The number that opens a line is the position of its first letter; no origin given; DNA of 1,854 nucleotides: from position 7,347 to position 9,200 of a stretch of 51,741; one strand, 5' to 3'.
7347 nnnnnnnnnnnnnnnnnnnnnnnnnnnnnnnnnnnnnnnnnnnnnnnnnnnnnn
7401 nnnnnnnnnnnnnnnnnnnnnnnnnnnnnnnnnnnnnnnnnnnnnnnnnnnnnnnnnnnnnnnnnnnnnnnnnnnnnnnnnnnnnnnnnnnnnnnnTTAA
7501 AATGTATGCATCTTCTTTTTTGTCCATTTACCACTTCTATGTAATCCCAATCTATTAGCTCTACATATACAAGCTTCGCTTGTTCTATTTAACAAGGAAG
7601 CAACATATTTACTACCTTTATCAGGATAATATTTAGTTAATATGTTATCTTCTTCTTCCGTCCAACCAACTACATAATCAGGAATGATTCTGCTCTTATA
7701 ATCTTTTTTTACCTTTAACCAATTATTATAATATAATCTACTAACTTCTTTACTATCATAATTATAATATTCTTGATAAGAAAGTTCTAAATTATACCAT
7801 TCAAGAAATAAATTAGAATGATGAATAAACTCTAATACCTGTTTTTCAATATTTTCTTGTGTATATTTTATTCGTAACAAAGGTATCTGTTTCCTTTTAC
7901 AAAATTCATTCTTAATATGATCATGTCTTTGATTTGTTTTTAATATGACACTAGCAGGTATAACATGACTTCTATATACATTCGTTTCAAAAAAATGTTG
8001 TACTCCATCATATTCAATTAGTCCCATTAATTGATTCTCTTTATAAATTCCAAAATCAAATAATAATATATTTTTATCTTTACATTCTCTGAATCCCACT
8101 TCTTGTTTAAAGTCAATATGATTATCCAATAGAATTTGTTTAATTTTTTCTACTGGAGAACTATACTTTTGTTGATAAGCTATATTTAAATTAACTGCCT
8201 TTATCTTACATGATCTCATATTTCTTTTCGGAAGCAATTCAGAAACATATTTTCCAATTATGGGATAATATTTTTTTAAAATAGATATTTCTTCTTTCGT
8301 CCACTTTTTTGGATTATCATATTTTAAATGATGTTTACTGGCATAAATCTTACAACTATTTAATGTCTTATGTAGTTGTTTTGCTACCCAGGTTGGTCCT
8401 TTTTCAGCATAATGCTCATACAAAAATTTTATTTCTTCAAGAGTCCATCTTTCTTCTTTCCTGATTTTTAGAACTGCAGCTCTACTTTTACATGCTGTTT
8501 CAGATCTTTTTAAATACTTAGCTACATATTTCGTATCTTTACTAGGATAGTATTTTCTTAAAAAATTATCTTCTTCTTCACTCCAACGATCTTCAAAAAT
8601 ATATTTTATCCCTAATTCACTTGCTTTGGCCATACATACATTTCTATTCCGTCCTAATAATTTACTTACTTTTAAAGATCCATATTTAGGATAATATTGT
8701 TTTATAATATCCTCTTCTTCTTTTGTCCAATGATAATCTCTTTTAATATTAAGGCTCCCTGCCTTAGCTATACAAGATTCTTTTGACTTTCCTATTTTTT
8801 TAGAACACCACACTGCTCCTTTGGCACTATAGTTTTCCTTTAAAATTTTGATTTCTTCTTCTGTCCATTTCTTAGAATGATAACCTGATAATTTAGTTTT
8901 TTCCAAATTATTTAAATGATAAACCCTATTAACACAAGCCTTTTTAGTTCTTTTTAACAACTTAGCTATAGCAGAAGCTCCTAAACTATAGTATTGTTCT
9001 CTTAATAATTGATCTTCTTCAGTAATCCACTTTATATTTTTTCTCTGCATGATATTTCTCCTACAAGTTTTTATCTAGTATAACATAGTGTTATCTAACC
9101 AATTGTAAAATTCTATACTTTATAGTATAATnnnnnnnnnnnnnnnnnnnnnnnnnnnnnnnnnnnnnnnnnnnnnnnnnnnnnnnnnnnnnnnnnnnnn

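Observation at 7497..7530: Gene interrupted exactly at an in-frame A_AAA_AAG slippery heptamer; a -1 shift restores the repeat consensus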

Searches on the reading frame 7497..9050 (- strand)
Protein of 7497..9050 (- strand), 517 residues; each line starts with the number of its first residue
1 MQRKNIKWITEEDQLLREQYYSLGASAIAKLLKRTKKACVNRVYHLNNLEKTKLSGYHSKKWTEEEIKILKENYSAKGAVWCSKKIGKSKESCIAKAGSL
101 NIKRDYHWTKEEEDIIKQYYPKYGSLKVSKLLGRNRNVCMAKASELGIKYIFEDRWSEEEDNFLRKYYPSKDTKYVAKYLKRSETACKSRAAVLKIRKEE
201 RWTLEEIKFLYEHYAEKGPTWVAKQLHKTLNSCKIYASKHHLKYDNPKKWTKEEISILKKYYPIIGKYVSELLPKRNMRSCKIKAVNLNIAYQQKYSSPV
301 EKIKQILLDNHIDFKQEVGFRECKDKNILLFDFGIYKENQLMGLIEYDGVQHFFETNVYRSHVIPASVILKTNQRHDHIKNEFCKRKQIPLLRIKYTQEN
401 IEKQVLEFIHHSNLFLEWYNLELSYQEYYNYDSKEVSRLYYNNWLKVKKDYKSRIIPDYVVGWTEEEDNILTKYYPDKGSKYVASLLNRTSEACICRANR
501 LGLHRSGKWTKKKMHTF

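Call 3: search_protein_families(library=pfam, proteins=[window:7497-9050:-], max_evalue=0.1)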
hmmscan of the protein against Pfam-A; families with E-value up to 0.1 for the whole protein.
window:7497-9050:- (517 aa): 6 families
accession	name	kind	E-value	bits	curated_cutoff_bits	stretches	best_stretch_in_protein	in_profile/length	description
PF00249.37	Myb_DNA-binding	-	5.5e-17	62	24.4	1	200-239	2-44/46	Myb-like DNA-binding domain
PF13921.12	Myb_DNA-bind_6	-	2.7e-11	43.9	22.9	1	463-512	1-55/60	Myb-like DNA-binding domain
PF07750.17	GcrA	-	0.00061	20.6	26.9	0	463-513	3-55/155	GcrA cell cycle regulator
PF22983.1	RM8_Med14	-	0.0021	18.6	27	0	245-262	52-69/74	Mediator of RNA polymerase II transcription subunit 14, RM8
PF10881.14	DUF2726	-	0.015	15.5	24.7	1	332-406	60-120/126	Protein of unknown function (DUF2726)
PF14813.11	NADH_B2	-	0.018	15.2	25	0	241-259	48-66/69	NADH dehydrogenase 1 beta subcomplex subunit 2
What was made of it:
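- On Myb/SANT-like DNA-binding repeats: PF13921 scores 43.9 against 22.9 (call 3).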

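Call 9: list_cluster_members(proteins=[P0001, window:7497-9050:-, window:6847-7527:-])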
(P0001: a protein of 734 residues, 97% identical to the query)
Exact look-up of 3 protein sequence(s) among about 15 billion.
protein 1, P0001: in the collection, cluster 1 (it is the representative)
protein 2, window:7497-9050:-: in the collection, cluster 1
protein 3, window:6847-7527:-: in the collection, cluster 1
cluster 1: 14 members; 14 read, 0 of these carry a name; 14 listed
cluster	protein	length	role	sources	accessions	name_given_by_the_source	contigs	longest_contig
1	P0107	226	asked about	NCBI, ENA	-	-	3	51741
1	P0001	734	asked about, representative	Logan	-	-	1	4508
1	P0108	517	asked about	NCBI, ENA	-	-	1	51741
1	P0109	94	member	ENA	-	-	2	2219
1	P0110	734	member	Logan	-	-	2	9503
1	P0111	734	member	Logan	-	-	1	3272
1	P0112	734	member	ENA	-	-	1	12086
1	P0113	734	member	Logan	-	-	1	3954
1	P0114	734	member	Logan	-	-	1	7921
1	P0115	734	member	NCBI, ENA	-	-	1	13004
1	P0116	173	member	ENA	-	-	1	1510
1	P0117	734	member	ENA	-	-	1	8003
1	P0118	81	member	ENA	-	-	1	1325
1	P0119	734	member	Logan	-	-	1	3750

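Call 10: find_encoding_contigs(protein=window:7497-9050:-, flank=3000, max_places=10)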
Protein window:7497-9050:- (517 aa): no gene with exactly this product is on record in the collection.
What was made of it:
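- Tried and rejected: Exact look-up of the 517-aa product returned nothing (call 10), although cluster listing call 9 shows it on one contig.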

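Call 14: find_encoding_contigs(protein=P0113, flank=4000, max_places=5)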
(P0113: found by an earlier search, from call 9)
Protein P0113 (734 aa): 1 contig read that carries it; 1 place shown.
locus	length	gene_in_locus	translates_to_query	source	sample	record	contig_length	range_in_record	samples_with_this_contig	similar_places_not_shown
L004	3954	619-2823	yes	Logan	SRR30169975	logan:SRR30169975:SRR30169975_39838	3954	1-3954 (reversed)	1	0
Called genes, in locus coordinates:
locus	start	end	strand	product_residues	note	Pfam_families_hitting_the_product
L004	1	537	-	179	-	?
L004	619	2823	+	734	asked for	PF00249:Myb_DNA-binding (faint), PF13921:Myb_DNA-bind_6 (faint), PF26019:HTH_TIMELESS (faint)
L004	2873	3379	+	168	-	PF02870:Methyltransf_1N, PF01035:DNA_binding_1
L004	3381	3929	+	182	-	PF03352:Adenine_glyco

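Call 15: find_encoding_contigs(protein=P0115, flank=6000, max_places=5)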
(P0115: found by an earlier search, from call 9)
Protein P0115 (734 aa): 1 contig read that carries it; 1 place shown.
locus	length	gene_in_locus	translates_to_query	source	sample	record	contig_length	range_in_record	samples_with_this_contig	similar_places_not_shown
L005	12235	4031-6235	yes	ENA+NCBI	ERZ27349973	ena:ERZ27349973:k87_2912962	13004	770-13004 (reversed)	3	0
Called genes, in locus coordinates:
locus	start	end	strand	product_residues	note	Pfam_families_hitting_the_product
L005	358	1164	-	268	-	-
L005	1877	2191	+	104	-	PF04221:RelB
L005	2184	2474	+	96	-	PF05016:ParE_toxin, PF15738:YafQ_toxin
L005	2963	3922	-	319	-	-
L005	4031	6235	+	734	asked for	PF00249:Myb_DNA-binding (faint), PF13921:Myb_DNA-bind_6 (faint)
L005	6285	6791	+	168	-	PF02870:Methyltransf_1N, PF01035:DNA_binding_1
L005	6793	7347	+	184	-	PF03352:Adenine_glyco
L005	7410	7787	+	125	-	PF01880:Desulfoferrodox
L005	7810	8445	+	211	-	PF01613:Flavin_Reduct, PF21349:RUBY_RBDX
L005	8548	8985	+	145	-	-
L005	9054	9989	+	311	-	PF05621:TniB (faint), PF13191:AAA_16 (faint), PF00004:AAA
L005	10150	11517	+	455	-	PF13746:Fer4_18 (faint), PF00037:Fer4 (faint), PF12837:Fer4_6 (faint), PF12838:Fer4_7 (weak), PF13187:Fer4_9 (weak), PF14697:Fer4_21 (weak), PF02906:Fe_hyd_lg_C, PF02256:Fe_hyd_SSU, +2 more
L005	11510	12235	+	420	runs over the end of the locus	PF14691:Fer4_20, PF01946:Thi4 (weak), PF00890:FAD_binding_2 (faint), PF01494:FAD_binding_3 (weak), PF07992:Pyr_redox_2, PF13450:NAD_binding_8, PF13738:Pyr_redox_3 (weak), PF00070:Pyr_redox (weak), +1 more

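Call 16: find_encoding_contigs(protein=P0116, flank=4000, max_places=5)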
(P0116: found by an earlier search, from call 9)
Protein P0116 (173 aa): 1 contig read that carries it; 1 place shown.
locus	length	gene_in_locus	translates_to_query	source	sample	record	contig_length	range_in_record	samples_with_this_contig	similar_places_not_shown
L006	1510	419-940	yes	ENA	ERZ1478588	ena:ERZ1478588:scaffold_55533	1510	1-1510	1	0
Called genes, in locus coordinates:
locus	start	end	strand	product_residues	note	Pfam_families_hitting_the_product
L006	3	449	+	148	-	?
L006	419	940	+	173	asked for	PF08281:Sigma70_r4_2 (faint)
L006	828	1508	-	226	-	?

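Call 30: search_protein_families(library=phrogs, proteins=[P0113], max_evalue=0.01)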
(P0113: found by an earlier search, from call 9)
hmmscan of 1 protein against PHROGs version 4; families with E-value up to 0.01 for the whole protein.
P0113 (734 aa): 13 families
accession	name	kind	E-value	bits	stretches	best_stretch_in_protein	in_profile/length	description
phrog_323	-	transcription regulation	6.5e-53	181.3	4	59-247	5-195/319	transcriptional regulator, D5-like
phrog_38779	-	unknown function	8.4e-20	71.5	0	508-543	18-53/61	-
phrog_14101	-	transcription regulation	3.2e-18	67.2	2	554-615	5-65/103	transcriptional regulator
phrog_9084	-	DNA, RNA and nucleotide metabolism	6.9e-17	63.1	1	236-405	3-161/187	homing endonuclease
phrog_1891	-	DNA, RNA and nucleotide metabolism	2e-16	61.2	2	108-218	4-109/255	HNH endonuclease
phrog_559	-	DNA, RNA and nucleotide metabolism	3.1e-14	53.7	1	38-414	63-415/607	HNH endonuclease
phrog_11013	-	unknown function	1.2e-13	51.8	1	552-605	29-82/87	-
phrog_21605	-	unknown function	5.3e-12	46.9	1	460-552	39-132/219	-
phrog_3193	-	unknown function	6.5e-11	43.2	1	555-733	33-207/269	-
phrog_2440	-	transcription regulation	0.00024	22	0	503-553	19-75/126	transcriptional regulator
phrog_11302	-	unknown function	0.00049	21.2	0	571-603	21-53/94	-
phrog_23301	-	unknown function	0.004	18.4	0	244-264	61-81/119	-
phrog_16982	-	unknown function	0.0075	17.2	0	553-603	80-130/143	-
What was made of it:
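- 7821..8162 (-): The central nuclease-like domain, with motifs FDFGIY ... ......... ... HDHIKN. PHROG 'homing endonuclease' and 'HNH endonuclease' families cover it (call 30).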

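Call 31: search_protein_families(library=ncbifam, proteins=[P0113], max_evalue=0.01)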
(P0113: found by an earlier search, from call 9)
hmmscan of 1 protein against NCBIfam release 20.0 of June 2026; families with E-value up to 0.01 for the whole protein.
P0113 (734 aa): 1 family
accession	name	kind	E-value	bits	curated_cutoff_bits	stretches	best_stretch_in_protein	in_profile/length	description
TIGR02859.1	spore_sigH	equivalog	0.0011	18.5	294.8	0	552-597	147-192/198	RNA polymerase sporulation sigma factor SigH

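Call 32: search_protein_families(library=padloc, proteins=[P0113], max_evalue=0.01)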
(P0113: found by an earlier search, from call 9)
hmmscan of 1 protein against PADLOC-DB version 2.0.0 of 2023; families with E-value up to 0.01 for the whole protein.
P0113 (734 aa): 2 families
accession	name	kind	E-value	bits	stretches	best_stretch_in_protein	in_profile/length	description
PDLC01850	CARF3--CARF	-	0.0018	16.2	1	552-603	139-192/209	-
PDLC01434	CasR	-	0.0083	14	1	574-604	145-175/191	"CAS-I,CAS-II,CAS-III,CAS-IV,CAS-V,CAS-VI; associated_signaling"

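Call 37: find_encoding_contigs(protein=P0109, flank=3000, max_places=5)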
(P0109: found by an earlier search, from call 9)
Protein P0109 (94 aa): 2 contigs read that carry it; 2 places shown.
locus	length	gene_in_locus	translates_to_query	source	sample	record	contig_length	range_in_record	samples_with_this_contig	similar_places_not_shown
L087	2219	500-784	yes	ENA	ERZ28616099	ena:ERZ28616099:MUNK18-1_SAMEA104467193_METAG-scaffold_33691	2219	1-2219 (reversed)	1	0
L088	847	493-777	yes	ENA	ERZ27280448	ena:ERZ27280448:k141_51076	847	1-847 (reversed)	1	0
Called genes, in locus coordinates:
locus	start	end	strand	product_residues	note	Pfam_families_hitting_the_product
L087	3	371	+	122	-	?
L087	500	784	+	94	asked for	-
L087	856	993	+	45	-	-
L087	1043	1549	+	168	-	PF02870:Methyltransf_1N, PF01035:DNA_binding_1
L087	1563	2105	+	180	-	PF03352:Adenine_glyco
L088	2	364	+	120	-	?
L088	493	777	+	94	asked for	-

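Call 38: find_encoding_contigs(protein=P0118, flank=3000, max_places=5)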
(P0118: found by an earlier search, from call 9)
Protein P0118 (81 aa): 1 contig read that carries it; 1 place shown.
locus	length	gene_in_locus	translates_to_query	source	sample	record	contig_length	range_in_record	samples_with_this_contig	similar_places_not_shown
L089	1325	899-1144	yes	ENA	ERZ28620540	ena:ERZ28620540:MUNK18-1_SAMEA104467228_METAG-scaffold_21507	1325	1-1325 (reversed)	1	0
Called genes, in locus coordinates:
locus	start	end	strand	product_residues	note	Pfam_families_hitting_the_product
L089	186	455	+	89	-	-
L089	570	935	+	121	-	-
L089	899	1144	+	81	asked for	-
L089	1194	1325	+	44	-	?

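Call 41: search_protein_families(library=pfam, proteins=[L006:828-1508:-, L089:186-455:+], max_evalue=0.01)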
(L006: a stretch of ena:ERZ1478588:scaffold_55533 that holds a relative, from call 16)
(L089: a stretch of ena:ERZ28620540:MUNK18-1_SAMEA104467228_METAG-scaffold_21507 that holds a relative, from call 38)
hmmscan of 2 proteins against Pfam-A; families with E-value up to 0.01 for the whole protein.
L006:828-1508:- (226 aa): 1 family
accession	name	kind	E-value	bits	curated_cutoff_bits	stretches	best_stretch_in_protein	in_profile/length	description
PF09479.16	Flg_new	-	2.3e-12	47.3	27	1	38-104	1-65/65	Listeria-Bacteroides repeat domain (List_Bact_rpt)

L089:186-455:+ (89 aa): 0 families

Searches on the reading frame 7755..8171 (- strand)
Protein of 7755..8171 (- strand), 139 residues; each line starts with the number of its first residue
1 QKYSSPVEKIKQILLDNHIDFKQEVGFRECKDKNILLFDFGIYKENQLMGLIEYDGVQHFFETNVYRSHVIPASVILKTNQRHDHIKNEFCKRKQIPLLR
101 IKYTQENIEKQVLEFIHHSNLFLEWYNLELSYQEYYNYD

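Call 23: search_protein_families(library=pfam, proteins=[window:7755-8171:-], max_evalue=10)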
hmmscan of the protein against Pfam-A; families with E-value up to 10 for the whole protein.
seq(139 aa): 2 families
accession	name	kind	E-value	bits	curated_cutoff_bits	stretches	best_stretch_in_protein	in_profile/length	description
PF10881.14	DUF2726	-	0.0014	18.8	24.7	1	39-114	60-121/126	Protein of unknown function (DUF2726)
PF09885.14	DUF2112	-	0.044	14.1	25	1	81-124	100-141/143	Uncharacterized protein conserved in archaea (DUF2112)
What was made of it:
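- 7821..8162 (-): Weak Pfam DUF2726 hit, E = 0.0014 and below the curated cut-off (call 23).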
